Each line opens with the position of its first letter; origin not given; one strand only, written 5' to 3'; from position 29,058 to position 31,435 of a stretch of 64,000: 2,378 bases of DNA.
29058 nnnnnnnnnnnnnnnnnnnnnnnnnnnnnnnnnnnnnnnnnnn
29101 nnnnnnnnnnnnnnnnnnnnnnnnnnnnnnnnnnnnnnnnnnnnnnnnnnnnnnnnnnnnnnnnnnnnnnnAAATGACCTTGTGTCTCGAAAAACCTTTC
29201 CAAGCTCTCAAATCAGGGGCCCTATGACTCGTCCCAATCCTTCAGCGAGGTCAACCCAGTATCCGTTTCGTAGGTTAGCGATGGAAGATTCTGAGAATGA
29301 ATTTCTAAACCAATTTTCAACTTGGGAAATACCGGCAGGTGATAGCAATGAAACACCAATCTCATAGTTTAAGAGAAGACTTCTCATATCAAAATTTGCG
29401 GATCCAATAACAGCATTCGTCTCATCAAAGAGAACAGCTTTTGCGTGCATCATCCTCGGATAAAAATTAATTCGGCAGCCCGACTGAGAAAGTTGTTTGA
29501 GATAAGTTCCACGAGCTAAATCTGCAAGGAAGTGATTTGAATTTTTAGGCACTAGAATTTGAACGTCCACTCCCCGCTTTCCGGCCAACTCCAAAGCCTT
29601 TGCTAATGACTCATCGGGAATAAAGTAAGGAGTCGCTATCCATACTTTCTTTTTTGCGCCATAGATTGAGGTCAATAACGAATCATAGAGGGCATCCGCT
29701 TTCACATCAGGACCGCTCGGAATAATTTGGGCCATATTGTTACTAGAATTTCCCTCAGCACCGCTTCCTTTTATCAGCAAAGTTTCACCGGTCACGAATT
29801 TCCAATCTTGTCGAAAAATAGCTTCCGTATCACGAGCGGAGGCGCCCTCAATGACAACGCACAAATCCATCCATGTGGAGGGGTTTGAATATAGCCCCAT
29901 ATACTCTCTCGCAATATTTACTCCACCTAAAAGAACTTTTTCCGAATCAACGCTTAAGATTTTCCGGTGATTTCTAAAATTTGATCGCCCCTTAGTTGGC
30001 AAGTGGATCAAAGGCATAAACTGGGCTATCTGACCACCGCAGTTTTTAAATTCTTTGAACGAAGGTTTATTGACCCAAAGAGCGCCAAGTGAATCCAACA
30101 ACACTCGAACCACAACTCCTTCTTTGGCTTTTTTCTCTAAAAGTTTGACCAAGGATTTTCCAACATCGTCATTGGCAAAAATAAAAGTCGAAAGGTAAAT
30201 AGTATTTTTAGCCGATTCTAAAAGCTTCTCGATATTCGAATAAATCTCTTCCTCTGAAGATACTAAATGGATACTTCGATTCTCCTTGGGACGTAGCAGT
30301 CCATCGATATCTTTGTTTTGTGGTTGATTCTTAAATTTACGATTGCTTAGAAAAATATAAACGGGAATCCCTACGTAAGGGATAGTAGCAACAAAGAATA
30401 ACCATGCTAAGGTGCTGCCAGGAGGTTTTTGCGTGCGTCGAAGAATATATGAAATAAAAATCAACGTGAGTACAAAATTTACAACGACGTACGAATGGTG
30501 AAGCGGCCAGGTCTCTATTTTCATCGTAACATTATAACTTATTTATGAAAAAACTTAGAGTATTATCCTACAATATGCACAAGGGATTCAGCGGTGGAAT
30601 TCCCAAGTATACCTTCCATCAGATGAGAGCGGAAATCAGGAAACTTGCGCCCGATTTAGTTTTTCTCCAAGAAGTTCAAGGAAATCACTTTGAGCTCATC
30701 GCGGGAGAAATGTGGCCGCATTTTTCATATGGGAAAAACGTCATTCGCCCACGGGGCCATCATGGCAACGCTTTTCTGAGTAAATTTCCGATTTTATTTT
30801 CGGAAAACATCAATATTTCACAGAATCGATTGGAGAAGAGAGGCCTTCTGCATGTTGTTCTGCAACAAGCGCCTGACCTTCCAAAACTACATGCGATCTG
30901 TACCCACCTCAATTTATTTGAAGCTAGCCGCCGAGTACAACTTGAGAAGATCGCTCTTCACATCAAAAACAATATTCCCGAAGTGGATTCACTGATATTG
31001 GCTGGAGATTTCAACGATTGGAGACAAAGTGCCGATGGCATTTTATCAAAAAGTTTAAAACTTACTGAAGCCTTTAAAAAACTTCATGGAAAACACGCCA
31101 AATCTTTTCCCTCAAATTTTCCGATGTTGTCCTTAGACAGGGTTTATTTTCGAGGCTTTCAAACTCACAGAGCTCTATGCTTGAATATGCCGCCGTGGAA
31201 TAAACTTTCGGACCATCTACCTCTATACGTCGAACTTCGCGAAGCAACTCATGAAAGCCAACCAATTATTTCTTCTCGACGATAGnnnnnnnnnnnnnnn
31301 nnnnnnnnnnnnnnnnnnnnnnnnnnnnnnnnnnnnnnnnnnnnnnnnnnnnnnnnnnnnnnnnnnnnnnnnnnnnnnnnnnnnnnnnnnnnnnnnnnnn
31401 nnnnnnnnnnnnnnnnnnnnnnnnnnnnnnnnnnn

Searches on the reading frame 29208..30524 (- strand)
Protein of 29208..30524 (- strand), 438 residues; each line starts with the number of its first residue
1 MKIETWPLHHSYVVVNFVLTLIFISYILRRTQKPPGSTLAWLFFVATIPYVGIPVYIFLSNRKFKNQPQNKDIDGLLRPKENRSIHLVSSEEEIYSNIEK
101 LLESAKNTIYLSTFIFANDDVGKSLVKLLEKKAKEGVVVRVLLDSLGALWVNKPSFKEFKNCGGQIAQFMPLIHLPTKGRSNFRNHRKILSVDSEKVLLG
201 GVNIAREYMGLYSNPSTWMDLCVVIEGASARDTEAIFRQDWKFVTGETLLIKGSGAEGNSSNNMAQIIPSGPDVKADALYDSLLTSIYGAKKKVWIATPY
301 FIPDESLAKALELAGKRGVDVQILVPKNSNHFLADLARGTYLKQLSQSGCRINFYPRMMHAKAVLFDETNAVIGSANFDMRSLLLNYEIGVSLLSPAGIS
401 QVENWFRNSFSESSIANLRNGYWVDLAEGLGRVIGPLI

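Call 4: search_protein_families(library=pfam, proteins=[window:29208-30524:-], max_evalue=0.01)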
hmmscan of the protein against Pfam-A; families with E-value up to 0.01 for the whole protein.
window:29208-30524:- (438 aa): 4 families
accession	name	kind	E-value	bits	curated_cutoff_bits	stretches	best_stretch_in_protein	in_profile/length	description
PF13091.12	PLDc_2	-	8.9e-45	152.2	27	2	284-408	2-130/132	PLD-like domain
PF00614.28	PLDc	-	1.1e-10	41.5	21.9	1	358-382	4-28/28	Phospholipase D Active site motif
PF13396.11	PLDc_N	-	6.6e-08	32.8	23.3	1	18-59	1-40/42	Phospholipase_D-nuclease N-terminal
PF11495.14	Regulator_TrmB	-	0.00067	19.4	22.2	0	85-145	2-58/233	Archaeal transcriptional regulator TrmB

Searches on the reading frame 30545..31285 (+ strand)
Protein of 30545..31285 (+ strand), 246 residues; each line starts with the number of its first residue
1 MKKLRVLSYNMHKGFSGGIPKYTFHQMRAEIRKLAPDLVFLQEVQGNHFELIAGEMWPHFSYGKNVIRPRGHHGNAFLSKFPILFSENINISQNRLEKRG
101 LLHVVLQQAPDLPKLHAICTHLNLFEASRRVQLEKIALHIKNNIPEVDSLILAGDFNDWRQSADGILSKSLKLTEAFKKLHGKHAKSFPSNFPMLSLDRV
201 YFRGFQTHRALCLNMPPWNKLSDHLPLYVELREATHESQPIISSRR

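Call 4: search_protein_families(library=pfam, proteins=[window:30545-31285:+], max_evalue=0.01)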
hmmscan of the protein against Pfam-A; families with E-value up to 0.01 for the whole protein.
window:30545-31285:+ (246 aa): 1 family
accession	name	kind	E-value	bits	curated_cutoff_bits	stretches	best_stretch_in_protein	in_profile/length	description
PF03372.29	Exo_endo_phos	-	1.2e-18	68.1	24.5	1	7-224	1-225/225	Endonuclease/Exonuclease/phosphatase family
